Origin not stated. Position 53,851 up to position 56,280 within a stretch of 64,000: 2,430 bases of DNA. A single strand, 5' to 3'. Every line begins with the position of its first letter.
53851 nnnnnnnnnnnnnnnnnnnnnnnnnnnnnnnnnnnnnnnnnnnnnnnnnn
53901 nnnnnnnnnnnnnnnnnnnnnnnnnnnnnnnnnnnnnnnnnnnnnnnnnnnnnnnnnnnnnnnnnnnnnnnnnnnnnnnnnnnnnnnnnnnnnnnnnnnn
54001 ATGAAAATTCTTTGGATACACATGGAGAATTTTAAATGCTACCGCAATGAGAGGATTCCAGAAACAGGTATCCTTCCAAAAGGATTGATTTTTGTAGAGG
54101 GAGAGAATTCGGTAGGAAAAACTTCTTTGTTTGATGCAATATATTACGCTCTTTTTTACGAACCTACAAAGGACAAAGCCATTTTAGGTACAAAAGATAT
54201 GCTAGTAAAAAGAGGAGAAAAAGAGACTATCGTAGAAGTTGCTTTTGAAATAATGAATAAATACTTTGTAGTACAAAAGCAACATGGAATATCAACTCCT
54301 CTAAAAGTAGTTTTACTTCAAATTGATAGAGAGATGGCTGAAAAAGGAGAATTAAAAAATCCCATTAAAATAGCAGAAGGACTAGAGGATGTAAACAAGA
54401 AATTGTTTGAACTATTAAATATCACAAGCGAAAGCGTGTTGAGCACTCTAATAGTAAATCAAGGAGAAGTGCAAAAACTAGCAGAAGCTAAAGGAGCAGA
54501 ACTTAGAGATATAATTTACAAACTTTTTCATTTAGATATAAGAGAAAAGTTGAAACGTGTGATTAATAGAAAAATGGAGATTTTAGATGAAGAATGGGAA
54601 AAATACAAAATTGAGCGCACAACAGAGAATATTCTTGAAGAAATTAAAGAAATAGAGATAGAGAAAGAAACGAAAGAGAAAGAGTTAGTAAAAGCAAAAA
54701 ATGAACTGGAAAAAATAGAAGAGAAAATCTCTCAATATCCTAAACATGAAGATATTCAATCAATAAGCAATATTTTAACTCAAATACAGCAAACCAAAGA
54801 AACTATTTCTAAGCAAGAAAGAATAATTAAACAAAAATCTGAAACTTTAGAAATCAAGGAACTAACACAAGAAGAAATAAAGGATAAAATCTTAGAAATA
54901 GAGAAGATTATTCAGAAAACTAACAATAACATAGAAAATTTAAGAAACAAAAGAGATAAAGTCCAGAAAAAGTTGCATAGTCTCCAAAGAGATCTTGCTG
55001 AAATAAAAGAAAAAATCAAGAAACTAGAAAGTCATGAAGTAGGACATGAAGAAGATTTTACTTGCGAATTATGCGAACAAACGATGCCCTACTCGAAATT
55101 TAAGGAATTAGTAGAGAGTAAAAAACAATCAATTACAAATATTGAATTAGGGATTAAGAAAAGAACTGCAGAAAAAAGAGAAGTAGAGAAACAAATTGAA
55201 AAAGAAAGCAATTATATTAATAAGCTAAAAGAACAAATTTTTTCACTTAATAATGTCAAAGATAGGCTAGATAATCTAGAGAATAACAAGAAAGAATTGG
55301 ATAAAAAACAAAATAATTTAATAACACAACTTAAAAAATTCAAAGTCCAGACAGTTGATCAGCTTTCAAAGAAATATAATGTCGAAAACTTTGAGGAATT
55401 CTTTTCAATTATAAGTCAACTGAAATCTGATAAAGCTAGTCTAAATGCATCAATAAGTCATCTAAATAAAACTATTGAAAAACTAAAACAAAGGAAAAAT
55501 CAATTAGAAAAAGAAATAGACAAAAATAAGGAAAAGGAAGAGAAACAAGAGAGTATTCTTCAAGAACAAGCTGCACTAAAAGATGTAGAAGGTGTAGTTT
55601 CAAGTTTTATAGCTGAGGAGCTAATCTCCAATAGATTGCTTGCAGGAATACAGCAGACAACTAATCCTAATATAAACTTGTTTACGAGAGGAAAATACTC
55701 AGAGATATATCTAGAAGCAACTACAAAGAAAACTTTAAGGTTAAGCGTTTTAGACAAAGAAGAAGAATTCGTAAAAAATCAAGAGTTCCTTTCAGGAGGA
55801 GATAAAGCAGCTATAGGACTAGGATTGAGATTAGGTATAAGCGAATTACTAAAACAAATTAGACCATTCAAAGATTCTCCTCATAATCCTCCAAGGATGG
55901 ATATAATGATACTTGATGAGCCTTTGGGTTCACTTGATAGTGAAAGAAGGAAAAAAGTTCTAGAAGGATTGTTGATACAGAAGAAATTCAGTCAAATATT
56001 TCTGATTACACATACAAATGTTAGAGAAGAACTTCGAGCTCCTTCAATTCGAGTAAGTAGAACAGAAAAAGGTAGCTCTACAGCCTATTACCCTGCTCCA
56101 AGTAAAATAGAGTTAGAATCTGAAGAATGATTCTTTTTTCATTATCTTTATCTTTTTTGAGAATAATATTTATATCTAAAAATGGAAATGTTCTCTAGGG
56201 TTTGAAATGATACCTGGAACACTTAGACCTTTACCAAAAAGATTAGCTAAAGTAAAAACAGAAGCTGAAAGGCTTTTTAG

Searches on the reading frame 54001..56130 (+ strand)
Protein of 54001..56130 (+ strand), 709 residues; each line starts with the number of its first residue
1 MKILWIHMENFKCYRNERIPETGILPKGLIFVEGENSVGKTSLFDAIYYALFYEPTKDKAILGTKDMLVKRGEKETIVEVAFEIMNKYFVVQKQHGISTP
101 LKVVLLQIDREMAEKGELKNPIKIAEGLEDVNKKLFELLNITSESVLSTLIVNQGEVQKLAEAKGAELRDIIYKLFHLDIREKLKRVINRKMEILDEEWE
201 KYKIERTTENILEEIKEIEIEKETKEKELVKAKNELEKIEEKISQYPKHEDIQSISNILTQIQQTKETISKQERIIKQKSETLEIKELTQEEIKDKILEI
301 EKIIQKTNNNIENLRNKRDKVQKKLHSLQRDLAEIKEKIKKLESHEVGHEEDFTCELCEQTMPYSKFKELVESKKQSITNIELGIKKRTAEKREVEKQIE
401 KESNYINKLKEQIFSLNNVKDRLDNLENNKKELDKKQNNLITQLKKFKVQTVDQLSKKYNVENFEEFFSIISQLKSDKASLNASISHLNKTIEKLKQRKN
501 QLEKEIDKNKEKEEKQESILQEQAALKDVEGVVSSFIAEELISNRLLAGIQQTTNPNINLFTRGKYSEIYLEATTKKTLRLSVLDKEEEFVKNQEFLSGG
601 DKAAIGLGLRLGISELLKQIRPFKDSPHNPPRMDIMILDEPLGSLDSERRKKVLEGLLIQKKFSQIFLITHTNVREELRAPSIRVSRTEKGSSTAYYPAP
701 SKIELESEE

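Call 8: search_protein_families(library=pfam, proteins=[window:54001-56130:+], max_evalue=0.01)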
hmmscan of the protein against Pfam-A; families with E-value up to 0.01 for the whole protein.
window:54001-56130:+ (709 aa): 6 families
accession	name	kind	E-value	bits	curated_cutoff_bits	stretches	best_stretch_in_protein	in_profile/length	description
PF13476.12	AAA_23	-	5.8e-14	53.6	27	1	6-243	2-200/201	AAA domain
PF13175.12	AAA_15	-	3.8e-06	27.2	32.1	1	1-348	1-281/374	AAA ATPase domain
PF02463.25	SMC_N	-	1e-05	25.5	40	1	6-692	5-218/220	RecF/RecN/SMC N terminal domain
PF13558.12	SbcC_Walker_B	-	0.0022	18.7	27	1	586-655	22-86/90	SbcC/RAD50-like, Walker B motif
PF04977.20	DivIC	-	0.0066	16.7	28.9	1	473-514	14-56/80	Septum formation initiator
PF10473.14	CENP-F_leu_zip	-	0.0077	16.7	34.5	1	400-518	3-121/140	Leucine-rich repeats of kinetochore protein Cenp-F/LEK1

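Call 18: search_protein_families(library=ncbifam, proteins=[window:54001-56127:+], max_evalue=0.1)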
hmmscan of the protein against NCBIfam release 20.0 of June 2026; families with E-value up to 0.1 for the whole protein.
window:54001-56127:+ (709 aa): 19 families
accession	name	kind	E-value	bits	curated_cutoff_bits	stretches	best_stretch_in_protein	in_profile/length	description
NF003034.1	PRK03918.1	equivalog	7.7e-34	116.8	700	3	418-687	613-865/878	DNA double-strand break repair ATPase Rad50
NF041034.1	Rad50_Sulf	equivalog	3.9e-32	111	1000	2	1-432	1-420/872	DNA double-strand break repair ATPase Rad50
NF002572.0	PRK02224.1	equivalog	1.2e-31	109.9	1087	2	1-447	1-438/888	DNA double-strand break repair ATPase Rad50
NF041035.1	Rad50_Halo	equivalog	1.5e-28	99.7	1000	3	1-309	1-293/883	DNA double-strand break repair ATPase Rad50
TIGR00618.1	sbcc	subfamily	2.1e-23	82.3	478.5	2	1-343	1-349/1043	exonuclease subunit SbcC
NF045487.1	ASRP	equivalog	5e-22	78.2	300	1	25-655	12-577/593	archaea-specific SMC-related protein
NF002244.0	PRK01156.1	equivalog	4e-13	48.4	847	2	3-239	3-226/895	DNA double-strand break repair ATPase Rad50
NF041751.2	sbcc_Staph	equivalog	4.3e-12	44.8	920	1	1-503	1-499/1007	exonuclease subunit SbcC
TIGR03185.1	DNA_S_dndD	equivalog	5.9e-09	35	245.85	1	369-674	323-616/650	DNA sulfur modification protein DndD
TIGR02169.1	SMC_prok_A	equivalog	5.7e-08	30.9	729.4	2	253-531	696-959/1165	chromosome segregation protein SMC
NF010680.0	PRK14079.1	equivalog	2.8e-07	29.9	386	1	12-102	9-91/349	recombination protein F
TIGR02168.1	SMC_prok_B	equivalog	2.1e-06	25.8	567.35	1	150-537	139-531/1181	chromosome segregation protein SMC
TIGR00611.2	recf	equivalog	3.8e-06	26.3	172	1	6-84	4-74/339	DNA replication/repair protein RecF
NF007600.2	PRK10246.1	equivalog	6.5e-06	24.4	750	1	1-86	1-89/1047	exonuclease subunit SbcC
NF053563.1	Rkd4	equivalog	4.9e-05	21.6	860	1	2-206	2-188/747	arcadin-4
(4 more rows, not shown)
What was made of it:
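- On Rad50 (for 48567-50699 and 54001-56130): NCBIfam Rad50 models match at E 1e-28 to 1e-34 but below their curated cut-offs (call 18).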

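Call 37: search_protein_families(library=padloc, proteins=[window:54001-56127:+], max_evalue=0.01)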
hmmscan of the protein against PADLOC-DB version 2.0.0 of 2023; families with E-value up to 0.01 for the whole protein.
window:54001-56127:+ (709 aa): 30 families (the best 25 are shown)
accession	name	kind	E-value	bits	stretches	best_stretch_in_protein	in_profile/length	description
PDLC03859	LmuB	-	3.4e-28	97.2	1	1-674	3-588/611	-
PDLC02979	AriA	-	3e-16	58.2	1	1-348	1-280/373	-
PDLC03863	LmuB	-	1.1e-14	52.1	1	27-510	24-464/610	-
PDLC02750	PbeC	-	3.2e-12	43.8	2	1-109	1-114/629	PbeC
PDLC02722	PbeC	-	5.5e-12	43.1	2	1-279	1-272/643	PbeC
PDLC02741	PbeC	-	7.3e-12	42.6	2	5-284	5-284/644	PbeC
PDLC04135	mad3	-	1.4e-11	42.5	1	7-246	6-229/374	mads_3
PDLC02756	PbeC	-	1.1e-10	39.2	1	1-52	1-56/643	PbeC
PDLC03865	LmuB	-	1.8e-09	34.4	1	1-51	1-55/1007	-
PDLC03868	LmuB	-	3e-09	33.7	2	208-523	354-661/1035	-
PDLC03861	LmuB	-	1.7e-08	30.9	2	6-50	213-254/1213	-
PDLC02668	DndD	-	4e-08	30.7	1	1-52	1-55/659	DndD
PDLC02725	PbeC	-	4.1e-08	30.3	1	352-672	344-624/646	PbeC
PDLC02714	PbeC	-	8.9e-07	26.1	0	1-291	1-289/651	PbeC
PDLC02716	PbeC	-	2.2e-06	24.4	1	456-681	413-616/639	PbeC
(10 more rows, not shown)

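Call 59: find_homologous_proteins(query=window:54001-56127:+, max_evalue=1e-10)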
Query window:54001-56127:+ (709 aa): 27 proteins with E <= 1e-10 among 8000 candidates.
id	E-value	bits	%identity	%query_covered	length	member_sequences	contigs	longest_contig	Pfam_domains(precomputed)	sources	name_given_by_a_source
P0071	0.0e+0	1471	100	100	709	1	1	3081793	PF13175.13,PF13476.13,PF02463.26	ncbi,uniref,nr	ncbi:MAG: AAA family ATPase [Candidatus Heimdallarchaeum aukensis]|uniref:AAA family ATPase n=1 Tax=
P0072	0.0e+0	1466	100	100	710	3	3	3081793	PF13175.13,PF13476.13,PF02463.26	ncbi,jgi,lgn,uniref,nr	ncbi:MAG: AAA family ATPase [Candidatus Heimdallarchaeum aukensis]|uniref:AAA family ATPase n=1 Tax=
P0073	0.0e+0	1204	83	99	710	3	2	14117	PF13175.13,PF13476.13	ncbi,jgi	ncbi:MAG: AAA family ATPase [Candidatus Heimdallarchaeaceae archaeon]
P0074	2.5e-199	682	50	100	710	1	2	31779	PF13175.13,PF13476.13,PF02463.26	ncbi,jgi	ncbi:MAG: AAA family ATPase [Candidatus Heimdallarchaeaceae archaeon]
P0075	1.2e-172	594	45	99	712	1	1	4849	PF13175.13,PF13476.13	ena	-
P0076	7.0e-171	588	45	100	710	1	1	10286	PF13476.13,PF02463.26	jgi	jgi:exonuclease SbcC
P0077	6.5e-168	578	46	100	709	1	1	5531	PF13175.13,PF13476.13,PF02463.26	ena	-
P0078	6.0e-166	572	45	99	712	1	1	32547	PF13175.13,PF13476.13,PF02463.26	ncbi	-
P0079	1.7e-163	564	45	100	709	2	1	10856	-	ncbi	-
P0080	2.3e-163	563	45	99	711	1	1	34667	PF13476.13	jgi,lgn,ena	-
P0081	2.4e-162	560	46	99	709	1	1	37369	PF13476.13,PF02463.26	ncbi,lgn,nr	ncbi:MAG: AAA family ATPase [Candidatus Heimdallarchaeota archaeon]|nr:AAA family ATPase [Candidatus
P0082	2.5e-161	557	44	99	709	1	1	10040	PF25994.1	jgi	jgi:exonuclease SbcC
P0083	6.6e-161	555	44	99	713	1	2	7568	PF13476.13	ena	-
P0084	1.9e-160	554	45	98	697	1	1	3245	PF02463.26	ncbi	ncbi:MAG: AAA family ATPase, partial [Candidatus Thorarchaeota archaeon]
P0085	4.3e-160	553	43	100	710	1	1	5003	PF13175.13,PF13476.13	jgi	jgi:exonuclease SbcC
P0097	3.9e-13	67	21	53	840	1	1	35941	PF13476.13,PF02463.26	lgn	-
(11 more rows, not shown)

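Call 61: find_encoding_contigs(protein=P0097, flank=8000, max_places=2)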
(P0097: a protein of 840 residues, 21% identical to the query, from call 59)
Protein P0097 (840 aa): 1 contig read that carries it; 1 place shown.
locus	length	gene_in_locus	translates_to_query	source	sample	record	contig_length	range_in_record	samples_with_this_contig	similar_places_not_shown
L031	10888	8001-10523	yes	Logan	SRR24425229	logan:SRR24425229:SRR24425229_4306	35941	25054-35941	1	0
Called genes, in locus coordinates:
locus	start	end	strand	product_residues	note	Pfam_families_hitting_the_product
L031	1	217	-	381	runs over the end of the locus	PF04055:Radical_SAM, PF13353:Fer4_12 (weak)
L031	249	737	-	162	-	-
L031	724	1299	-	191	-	-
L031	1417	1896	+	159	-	-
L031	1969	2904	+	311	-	PF02540:NAD_synthase (faint), PF01171:ATP_bind_3 (faint), PF00958:GMP_synt_C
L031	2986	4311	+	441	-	PF09376:NurA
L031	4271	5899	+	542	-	PF01935:DUF87, PF05872:HerA_C (faint), PF12846:AAA_10 (faint)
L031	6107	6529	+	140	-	-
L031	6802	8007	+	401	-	PF00149:Metallophos, PF12850:Metallophos_2 (weak)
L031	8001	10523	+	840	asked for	PF02463:SMC_N, PF13476:AAA_23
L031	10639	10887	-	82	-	?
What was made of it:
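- Closest known: Archaeal NurA-HerA-Mre11-Rad50 end-resection gene cluster. Same: An outgroup contig has the same order, NurA-HerA-Mre11-Rad50 (call 61).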

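Call 67: find_encoding_contigs(protein=P0072, flank=10000, max_places=6)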
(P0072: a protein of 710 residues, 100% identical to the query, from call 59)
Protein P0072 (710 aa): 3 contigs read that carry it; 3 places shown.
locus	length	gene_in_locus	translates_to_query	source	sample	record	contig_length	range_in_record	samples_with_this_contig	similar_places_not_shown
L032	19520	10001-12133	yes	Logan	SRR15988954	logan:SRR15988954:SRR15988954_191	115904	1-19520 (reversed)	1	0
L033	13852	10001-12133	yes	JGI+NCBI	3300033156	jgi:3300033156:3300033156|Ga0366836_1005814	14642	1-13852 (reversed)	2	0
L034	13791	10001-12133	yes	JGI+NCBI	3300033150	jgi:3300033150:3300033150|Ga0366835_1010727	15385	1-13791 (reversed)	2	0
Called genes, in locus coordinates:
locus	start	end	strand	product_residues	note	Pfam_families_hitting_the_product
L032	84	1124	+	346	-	PF22665:WHD_DUF6293 (faint), PF24034:DUF7343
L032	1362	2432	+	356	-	-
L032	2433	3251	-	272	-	-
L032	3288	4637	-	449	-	PF01266:DAO (faint), PF01494:FAD_binding_3 (faint)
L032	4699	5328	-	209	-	-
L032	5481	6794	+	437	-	-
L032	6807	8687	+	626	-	PF01580:FtsK_SpoIIIE (weak), PF01935:DUF87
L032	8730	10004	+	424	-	PF00149:Metallophos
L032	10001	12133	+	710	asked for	PF02463:SMC_N (faint), PF13175:AAA_15 (weak), PF13476:AAA_23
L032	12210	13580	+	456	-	-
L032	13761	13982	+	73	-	-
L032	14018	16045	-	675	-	PF03030:H_PPase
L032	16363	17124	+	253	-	-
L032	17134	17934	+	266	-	PF23952:LRR_EndoS (faint), PF12799:LRR_4 (weak), PF13855:LRR_8, PF12799:LRR_4 (weak), PF13855:LRR_8 (weak)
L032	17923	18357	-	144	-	PF01641:SelR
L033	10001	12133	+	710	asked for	PF02463:SMC_N (faint), PF13175:AAA_15 (weak), PF13476:AAA_23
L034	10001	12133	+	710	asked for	PF02463:SMC_N (faint), PF13175:AAA_15 (weak), PF13476:AAA_23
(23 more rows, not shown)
